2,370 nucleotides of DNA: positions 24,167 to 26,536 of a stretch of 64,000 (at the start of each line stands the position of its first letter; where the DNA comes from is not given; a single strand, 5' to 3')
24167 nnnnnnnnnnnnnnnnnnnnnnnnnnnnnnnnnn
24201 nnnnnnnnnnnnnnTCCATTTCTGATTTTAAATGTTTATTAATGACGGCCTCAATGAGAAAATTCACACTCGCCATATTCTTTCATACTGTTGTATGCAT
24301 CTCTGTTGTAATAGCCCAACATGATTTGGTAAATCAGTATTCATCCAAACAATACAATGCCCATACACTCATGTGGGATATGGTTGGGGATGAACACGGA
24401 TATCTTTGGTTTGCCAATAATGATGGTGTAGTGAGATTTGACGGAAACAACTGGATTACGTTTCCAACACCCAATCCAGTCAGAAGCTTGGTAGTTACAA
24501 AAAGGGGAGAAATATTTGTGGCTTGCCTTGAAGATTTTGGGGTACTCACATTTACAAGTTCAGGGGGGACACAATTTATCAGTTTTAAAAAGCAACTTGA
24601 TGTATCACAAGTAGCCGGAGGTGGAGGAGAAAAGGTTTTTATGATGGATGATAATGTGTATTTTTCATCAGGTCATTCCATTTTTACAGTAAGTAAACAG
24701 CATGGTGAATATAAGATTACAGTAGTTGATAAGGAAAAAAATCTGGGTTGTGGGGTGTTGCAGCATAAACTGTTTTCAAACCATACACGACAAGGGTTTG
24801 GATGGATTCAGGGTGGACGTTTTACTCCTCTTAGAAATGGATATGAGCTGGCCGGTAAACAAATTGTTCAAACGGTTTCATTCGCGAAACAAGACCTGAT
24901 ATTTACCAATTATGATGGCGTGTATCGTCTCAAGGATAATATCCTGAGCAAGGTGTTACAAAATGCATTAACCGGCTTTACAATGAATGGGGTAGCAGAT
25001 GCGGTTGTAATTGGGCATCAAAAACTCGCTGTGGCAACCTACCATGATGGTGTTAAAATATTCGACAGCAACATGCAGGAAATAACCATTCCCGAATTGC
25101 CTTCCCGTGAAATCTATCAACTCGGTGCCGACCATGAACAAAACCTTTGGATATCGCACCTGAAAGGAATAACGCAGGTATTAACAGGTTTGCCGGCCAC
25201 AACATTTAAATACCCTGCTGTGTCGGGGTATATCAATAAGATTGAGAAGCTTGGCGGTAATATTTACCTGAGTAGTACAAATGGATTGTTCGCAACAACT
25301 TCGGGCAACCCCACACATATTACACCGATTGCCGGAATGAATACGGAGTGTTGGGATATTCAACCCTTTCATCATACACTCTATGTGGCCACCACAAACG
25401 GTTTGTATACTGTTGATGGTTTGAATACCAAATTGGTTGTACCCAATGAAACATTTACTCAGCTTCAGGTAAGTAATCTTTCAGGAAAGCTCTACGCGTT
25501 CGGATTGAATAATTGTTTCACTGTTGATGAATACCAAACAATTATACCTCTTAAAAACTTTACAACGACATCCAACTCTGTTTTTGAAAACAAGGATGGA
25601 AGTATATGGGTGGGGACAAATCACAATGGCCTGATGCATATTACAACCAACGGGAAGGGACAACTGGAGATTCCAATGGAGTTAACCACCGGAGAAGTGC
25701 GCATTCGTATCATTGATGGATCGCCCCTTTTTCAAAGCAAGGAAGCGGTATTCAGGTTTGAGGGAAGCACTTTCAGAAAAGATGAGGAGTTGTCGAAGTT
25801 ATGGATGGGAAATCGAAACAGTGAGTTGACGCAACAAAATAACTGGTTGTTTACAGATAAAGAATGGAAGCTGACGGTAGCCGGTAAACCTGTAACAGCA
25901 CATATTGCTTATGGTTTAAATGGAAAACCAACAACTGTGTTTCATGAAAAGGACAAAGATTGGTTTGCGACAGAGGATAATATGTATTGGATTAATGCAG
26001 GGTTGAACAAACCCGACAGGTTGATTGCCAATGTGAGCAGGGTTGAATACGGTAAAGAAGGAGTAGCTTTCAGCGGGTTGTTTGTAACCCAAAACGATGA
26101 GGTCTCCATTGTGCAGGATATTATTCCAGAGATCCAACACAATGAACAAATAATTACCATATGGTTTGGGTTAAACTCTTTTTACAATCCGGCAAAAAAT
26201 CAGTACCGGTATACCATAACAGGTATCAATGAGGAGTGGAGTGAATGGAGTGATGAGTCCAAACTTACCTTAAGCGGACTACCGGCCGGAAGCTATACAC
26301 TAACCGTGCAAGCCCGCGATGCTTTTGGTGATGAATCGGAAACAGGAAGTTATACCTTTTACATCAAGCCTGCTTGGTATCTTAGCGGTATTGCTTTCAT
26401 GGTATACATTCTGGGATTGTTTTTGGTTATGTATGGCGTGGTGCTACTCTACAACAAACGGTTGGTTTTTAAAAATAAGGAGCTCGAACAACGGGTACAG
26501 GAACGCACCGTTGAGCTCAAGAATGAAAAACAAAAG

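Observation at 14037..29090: Island of five paralogous class III adenylate cyclases with different extracytoplasmic sensor domains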

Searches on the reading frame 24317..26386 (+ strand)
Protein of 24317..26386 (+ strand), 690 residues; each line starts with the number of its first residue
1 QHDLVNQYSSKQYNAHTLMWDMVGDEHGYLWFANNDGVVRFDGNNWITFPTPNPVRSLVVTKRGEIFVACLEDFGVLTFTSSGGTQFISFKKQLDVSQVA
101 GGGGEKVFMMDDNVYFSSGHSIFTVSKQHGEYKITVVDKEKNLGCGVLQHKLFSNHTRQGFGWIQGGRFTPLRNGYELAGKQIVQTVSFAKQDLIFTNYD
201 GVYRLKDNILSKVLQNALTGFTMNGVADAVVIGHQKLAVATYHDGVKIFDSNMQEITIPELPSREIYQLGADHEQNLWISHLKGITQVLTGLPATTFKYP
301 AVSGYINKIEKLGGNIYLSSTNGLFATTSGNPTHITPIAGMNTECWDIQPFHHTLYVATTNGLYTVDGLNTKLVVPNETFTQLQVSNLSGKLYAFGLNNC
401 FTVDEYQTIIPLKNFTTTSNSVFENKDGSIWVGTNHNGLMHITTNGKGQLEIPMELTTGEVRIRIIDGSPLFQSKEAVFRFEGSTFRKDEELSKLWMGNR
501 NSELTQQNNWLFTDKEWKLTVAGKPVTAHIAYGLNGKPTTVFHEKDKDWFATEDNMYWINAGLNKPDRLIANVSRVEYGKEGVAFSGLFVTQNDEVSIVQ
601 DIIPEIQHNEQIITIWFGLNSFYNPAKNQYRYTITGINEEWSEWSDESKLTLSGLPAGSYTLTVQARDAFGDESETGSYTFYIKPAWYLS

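Call 46: search_solved_structures(query=window:24317-26386:+, max_evalue=0.01, show_alignments=0)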
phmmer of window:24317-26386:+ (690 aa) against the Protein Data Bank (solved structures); distinct sequences matched with E-value up to 0.01: 2.
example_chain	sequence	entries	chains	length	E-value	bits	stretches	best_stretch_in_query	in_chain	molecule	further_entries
3v9f_A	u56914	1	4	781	3.1e-08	35.6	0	601-689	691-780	Two-component system sensor histidine kinase/response regulator, hybrid (One-component sys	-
4a2l_A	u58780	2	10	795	0.0002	23.1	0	612-688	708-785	TWO-COMPONENT SYSTEM SENSOR HISTIDINE KINASE/RESPONSE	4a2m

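Call 48: find_homologous_proteins(query=window:24317-26386:+, max_evalue=0.00001)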
Query window:24317-26386:+ (690 aa): 51 proteins with E <= 0.00001 among 8000 candidates.
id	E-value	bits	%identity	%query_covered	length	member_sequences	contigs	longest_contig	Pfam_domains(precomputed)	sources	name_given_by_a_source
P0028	0.0e+0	1605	100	100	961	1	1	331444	PF07495.20,PF07494.18,PF00211.26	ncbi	ncbi:MAG: adenylate/guanylate cyclase domain-containing protein [Bacteroidota bacterium]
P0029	0.0e+0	1052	66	100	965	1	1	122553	PF07495.20,PF07494.18,PF00211.26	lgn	-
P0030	2.0e-275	934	58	100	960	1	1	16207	PF07495.20,PF07494.18,PF00211.26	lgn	-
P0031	7.0e-247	839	54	100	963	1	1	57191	PF07495.20,PF07494.18,PF00211.26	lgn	-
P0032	6.9e-156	539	39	100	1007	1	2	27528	PF07495.20,PF07494.18,PF02518.32,PF00512.32,PF14501.13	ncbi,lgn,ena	-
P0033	1.8e-155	537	39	100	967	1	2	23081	PF07495.20,PF07494.18,PF00211.26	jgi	jgi:class 3 adenylate cyclase/ligand-binding sensor domain-containing protein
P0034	6.7e-149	516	37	100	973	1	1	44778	PF07495.20,PF07494.18,PF00211.26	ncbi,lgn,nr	ncbi:MAG: adenylate/guanylate cyclase domain-containing protein [Bacteroidota bacterium]|nr:adenylat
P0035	2.4e-147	510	37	100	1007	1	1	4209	PF07495.20,PF07494.18,PF02518.32,PF00512.32,PF14501.13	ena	-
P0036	1.9e-140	488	36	100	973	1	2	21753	PF07495.20,PF07494.18,PF00211.26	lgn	-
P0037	2.9e-140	487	37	100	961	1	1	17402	PF07495.20,PF07494.18,PF00211.26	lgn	-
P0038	5.9e-138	479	36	100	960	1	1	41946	PF07495.20,PF07494.18,PF00211.26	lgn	-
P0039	1.7e-134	468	36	99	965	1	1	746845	PF07495.20,PF07701.21,PF07494.18,PF00211.26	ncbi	-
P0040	3.0e-133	464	37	99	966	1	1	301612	PF07495.20,PF07701.21,PF07494.18,PF00211.26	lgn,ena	-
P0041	5.1e-133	463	36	99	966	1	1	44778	PF07495.20,PF07701.21,PF07494.18,PF00211.26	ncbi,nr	ncbi:MAG: adenylate/guanylate cyclase domain-containing protein [Bacteroidota bacterium]|nr:adenylat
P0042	1.2e-128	449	36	97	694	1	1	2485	PF07495.20,PF07494.18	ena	-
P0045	4.2e-69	252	28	100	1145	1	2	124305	PF07494.18,PF02518.32,PF14501.13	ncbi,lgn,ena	-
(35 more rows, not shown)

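Call 49: find_encoding_contigs(protein=P0028, flank=10000, max_places=2)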
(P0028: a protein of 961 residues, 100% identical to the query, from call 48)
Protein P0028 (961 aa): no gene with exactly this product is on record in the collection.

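Call 50: find_encoding_contigs(protein=P0029, flank=10000, max_places=2)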
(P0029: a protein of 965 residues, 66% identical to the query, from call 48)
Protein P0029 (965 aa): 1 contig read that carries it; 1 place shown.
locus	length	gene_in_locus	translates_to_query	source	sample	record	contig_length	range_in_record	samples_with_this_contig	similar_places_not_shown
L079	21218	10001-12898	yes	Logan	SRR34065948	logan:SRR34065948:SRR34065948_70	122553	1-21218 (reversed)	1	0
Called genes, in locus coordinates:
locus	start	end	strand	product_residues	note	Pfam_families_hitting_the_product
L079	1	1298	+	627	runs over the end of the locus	PF07719:TPR_2 (faint), PF00515:TPR_1 (faint), PF13181:TPR_8 (faint), PF13424:TPR_12, PF17874:TPR_MalT (weak), PF28559:TPR_SusR, PF13424:TPR_12, PF00211:Guanylate_cyc, +4 more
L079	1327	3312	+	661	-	PF07695:7TMR-DISM_7TM (weak), PF00211:Guanylate_cyc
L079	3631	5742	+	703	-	PF10602:RPN7 (faint), PF13374:TPR_10 (faint), PF13424:TPR_12 (weak), PF21033:RMD1-3 (faint), PF00515:TPR_1, PF07719:TPR_2 (weak), PF13424:TPR_12, PF00211:Guanylate_cyc, +6 more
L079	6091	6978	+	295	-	PF18962:Por_Secre_tail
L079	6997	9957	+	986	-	PF13715:CarbopepD_reg_2 (weak), PF07715:Plug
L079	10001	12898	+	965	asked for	PF07494:Reg_prop (faint), PF07495:Y_Y_Y, PF00211:Guanylate_cyc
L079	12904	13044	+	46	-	-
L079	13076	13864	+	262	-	PF00582:Usp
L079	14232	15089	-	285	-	PF00582:Usp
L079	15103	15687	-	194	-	PF01966:HD (weak)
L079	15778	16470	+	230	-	PF07730:HisKA_3, PF02518:HATPase_c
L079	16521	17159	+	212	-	PF00072:Response_reg, PF00196:GerE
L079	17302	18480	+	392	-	PF13679:Methyltransf_32, PF13847:Methyltransf_31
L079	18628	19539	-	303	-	PF13570:Beta-prop_ACSF4 (faint), PF21959:DUF6923 (faint)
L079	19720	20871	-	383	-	PF14696:Glyoxalase_5, PF00903:Glyoxalase, PF13669:Glyoxalase_4 (weak), PF00903:Glyoxalase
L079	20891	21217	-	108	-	?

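Call 51: find_encoding_contigs(protein=P0039, flank=10000, max_places=2)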
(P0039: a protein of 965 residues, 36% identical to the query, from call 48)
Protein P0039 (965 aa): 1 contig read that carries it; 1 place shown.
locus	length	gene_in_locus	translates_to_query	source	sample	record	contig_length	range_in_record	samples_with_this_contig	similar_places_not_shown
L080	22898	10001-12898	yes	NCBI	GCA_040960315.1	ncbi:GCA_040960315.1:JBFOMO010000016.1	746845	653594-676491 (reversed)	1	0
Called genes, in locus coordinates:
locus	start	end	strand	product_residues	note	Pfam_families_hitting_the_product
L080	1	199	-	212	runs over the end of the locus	PF00072:Response_reg, PF00196:GerE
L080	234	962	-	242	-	PF07730:HisKA_3, PF02518:HATPase_c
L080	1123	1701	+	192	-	PF01966:HD (weak)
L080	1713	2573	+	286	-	PF00582:Usp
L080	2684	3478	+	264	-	PF00582:Usp (weak)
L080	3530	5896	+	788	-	PF07695:7TMR-DISM_7TM, PF00989:PAS, PF08448:PAS_4, PF08447:PAS_3, PF13426:PAS_9, PF14598:PAS_11 (weak), PF00211:Guanylate_cyc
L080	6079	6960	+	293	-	PF18962:Por_Secre_tail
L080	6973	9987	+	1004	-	PF13715:CarbopepD_reg_2, PF07715:Plug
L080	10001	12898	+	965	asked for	PF07494:Reg_prop (faint), PF07495:Y_Y_Y, PF07701:HNOBA (weak), PF00211:Guanylate_cyc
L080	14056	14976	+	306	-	PF00226:DnaJ, PF01556:DnaJ_C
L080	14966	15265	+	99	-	PF13591:MerR_2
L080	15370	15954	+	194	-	PF01966:HD (weak)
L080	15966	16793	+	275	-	PF00582:Usp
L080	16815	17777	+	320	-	PF00561:Abhydrolase_1, PF12146:Hydrolase_4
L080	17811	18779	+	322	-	PF00348:polyprenyl_synt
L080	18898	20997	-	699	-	PF17191:RecG_wedge, PF01336:tRNA_anti-codon, PF00270:DEAD, PF04851:ResIII, PF00271:Helicase_C, PF19833:RecG_dom3_C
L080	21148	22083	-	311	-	PF13828:DUF4190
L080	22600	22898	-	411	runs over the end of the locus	PF13828:DUF4190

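Call 52: find_encoding_contigs(protein=P0040, flank=8000, max_places=1)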
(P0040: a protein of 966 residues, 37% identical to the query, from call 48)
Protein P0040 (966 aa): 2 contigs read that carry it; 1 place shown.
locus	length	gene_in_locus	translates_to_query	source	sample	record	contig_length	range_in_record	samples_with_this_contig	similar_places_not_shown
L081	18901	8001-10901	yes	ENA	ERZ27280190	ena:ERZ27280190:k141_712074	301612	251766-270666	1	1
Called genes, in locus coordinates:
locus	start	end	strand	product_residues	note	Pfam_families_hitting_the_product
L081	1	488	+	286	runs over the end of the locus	PF00582:Usp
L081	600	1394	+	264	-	PF00582:Usp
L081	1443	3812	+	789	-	PF07695:7TMR-DISM_7TM, PF00989:PAS, PF08448:PAS_4 (weak), PF08447:PAS_3, PF13426:PAS_9, PF00211:Guanylate_cyc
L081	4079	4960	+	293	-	PF18962:Por_Secre_tail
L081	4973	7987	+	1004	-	PF13715:CarbopepD_reg_2, PF07715:Plug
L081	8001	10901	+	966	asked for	PF07494:Reg_prop (faint), PF07495:Y_Y_Y (weak), PF07701:HNOBA (weak), PF00211:Guanylate_cyc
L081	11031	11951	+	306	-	PF00226:DnaJ, PF01556:DnaJ_C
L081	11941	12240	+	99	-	PF13591:MerR_2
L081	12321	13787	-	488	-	PF01546:Peptidase_M20, PF07687:M20_dimer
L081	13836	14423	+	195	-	PF01966:HD (weak)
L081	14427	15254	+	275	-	PF00582:Usp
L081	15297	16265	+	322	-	PF00348:polyprenyl_synt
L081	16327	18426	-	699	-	PF17191:RecG_wedge, PF01336:tRNA_anti-codon, PF00270:DEAD, PF04851:ResIII, PF00271:Helicase_C, PF19833:RecG_dom3_C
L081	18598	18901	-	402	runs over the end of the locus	PF13091:PLDc_2, PF00614:PLDc (weak), PF13091:PLDc_2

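Call 53: find_encoding_contigs(protein=P0031, flank=10000, max_places=1)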
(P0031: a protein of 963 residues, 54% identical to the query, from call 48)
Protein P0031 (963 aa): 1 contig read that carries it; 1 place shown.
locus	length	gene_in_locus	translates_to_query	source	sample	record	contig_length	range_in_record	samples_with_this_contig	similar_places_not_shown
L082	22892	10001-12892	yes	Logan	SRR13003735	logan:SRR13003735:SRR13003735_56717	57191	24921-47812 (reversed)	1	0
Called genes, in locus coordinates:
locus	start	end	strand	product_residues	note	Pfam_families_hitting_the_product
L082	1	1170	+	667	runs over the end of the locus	PF07695:7TMR-DISM_7TM (weak), PF00211:Guanylate_cyc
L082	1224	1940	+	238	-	-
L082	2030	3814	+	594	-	PF13424:TPR_12 (faint), PF07719:TPR_2 (faint), PF13181:TPR_8 (faint), PF00211:Guanylate_cyc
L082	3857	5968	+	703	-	PF23300:HEAT_Nup120 (faint), PF13176:TPR_7 (faint), PF13424:TPR_12, PF17874:TPR_MalT (weak), PF00515:TPR_1 (weak), PF07719:TPR_2 (weak), PF13424:TPR_12, PF00211:Guanylate_cyc, +5 more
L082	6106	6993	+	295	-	PF18962:Por_Secre_tail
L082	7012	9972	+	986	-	PF13715:CarbopepD_reg_2, PF07715:Plug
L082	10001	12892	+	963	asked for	PF07494:Reg_prop (faint), PF07495:Y_Y_Y (weak), PF00211:Guanylate_cyc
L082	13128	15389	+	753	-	PF00082:Peptidase_S8, PF18962:Por_Secre_tail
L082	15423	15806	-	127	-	PF00903:Glyoxalase, PF13468:Glyoxalase_3 (weak), PF13669:Glyoxalase_4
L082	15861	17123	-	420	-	PF05496:RuvB_N, PF00158:Sigma54_activat (faint), PF01078:Mg_chelatase (faint), PF13173:AAA_14 (weak), PF20720:nSTAND3 (weak), PF00004:AAA, PF16193:AAA_assoc_2, PF12002:MgsA_C, +2 more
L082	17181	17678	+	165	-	PF03330:DPBB_1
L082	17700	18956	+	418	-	PF04715: (weak), PF00425:Chorismate_bind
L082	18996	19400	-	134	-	-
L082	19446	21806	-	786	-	PF13620:CarboxypepD_reg, PF13715:CarbopepD_reg_2, PF07715:Plug, PF00593:TonB_dep_Rec_b-barrel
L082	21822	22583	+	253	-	PF18962:Por_Secre_tail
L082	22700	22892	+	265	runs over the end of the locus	PF28545:1TM_TonB_rel, PF03544:TonB_C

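Call 54: find_encoding_contigs(protein=P0045, flank=8000, max_places=1)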
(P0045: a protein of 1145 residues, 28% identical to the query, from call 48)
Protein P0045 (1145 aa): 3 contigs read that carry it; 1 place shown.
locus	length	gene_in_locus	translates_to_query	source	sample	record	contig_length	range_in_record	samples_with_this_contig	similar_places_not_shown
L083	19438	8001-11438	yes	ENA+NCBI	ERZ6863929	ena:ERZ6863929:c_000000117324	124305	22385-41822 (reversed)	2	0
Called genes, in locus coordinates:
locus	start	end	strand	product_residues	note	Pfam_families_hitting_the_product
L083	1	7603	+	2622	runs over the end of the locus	PF25059:FN3_DSCAM-DSCAML_C (faint), PF23759:GBD_T9SS_assoc, PF04151:PPC (faint), PF23759:GBD_T9SS_assoc, PF00041:fn3, PF16656:Pur_ac_phosph_N (weak), PF00041:fn3, PF18962:Por_Secre_tail, +2 more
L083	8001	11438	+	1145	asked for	PF07494:Reg_prop (faint), PF14501:HATPase_c_5 (faint), PF02518:HATPase_c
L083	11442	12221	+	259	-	PF00378:ECH_1, PF16113:ECH_2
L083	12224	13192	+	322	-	PF03255:ACCA, PF01039:Carboxyl_trans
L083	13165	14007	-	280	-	PF01613:Flavin_Reduct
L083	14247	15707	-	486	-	PF10092:DUF2330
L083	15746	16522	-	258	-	PF03544:TonB_C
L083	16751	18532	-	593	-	PF01590:GAF, PF13185:GAF_2, PF07228:SpoIIE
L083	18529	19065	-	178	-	PF01553:Acyltransferase (weak)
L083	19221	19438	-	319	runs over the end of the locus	PF14226:DIOX_N, PF03171:2OG-FeII_Oxy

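Call 73: predict_structure(alignment_id=A3)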
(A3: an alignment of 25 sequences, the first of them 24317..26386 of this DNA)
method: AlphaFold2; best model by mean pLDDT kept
length: 690 residues; sequences in the alignment: 25
mean_pLDDT: 88.8   pTM: 0.83
mean pLDDT of the five models: 88.8, 88.4, 88.3, 87.6, 87.3
residues with pLDDT >= 90: 414; 70-90: 245; 50-70: 28; < 50: 3
segments of 3 or more residues with pLDDT < 50: none
pLDDT, mean of each block of 10 residues (from residue 1): 84 94 92 97 95 95 91 92 91 71 79 87 86 88 88 92 89 94 93 93 93 86 94 93 93 90 92 94 94 83 87 92 91 89 92 94 91 94 92 92 94 81 89 91 70 91 85 91 88 84 70 85 79 86 84 84 64 92 90 88 90 93 92 94 95 93 94 93 84
secondary structure, 60 per line:
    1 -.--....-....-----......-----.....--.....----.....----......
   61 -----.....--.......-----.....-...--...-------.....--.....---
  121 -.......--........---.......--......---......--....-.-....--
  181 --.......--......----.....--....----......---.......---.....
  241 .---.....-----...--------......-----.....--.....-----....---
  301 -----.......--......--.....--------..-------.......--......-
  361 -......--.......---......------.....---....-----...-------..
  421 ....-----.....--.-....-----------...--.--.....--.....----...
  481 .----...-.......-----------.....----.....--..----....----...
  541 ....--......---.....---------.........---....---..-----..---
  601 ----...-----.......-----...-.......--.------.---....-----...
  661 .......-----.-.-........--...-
elements in order: E5-8 H10-13 E19-24 E30-34 E37-41 E46-50 E55-60 E66-70 E73-79 E85-89 E106-110 E113-117 E122-128 E131-138 E142-148 E151-156 E160-165 E168-171 H175-178 E183-189 E192-197 E202-206 E209-212 H217-222 E226-232 E236-241 E245-249 E255-257 E266-271 E277-281 E284-288 E294-297 E306-312 E315-320 E323-327 E345-351 E354-359 E362-367 E370-376 E380-385 E392-396 E400-403 E409-411 E419-424 E430-434 E439-442 E462-466 E469-473 E478-481 E486-488 H490-496 E508-512 E517-521 H530-533 E538-544 E547-552 E556-560 E570-578 E582-585 E605-607 E613-619 E629-635 E649-652 E658-667 E677-684
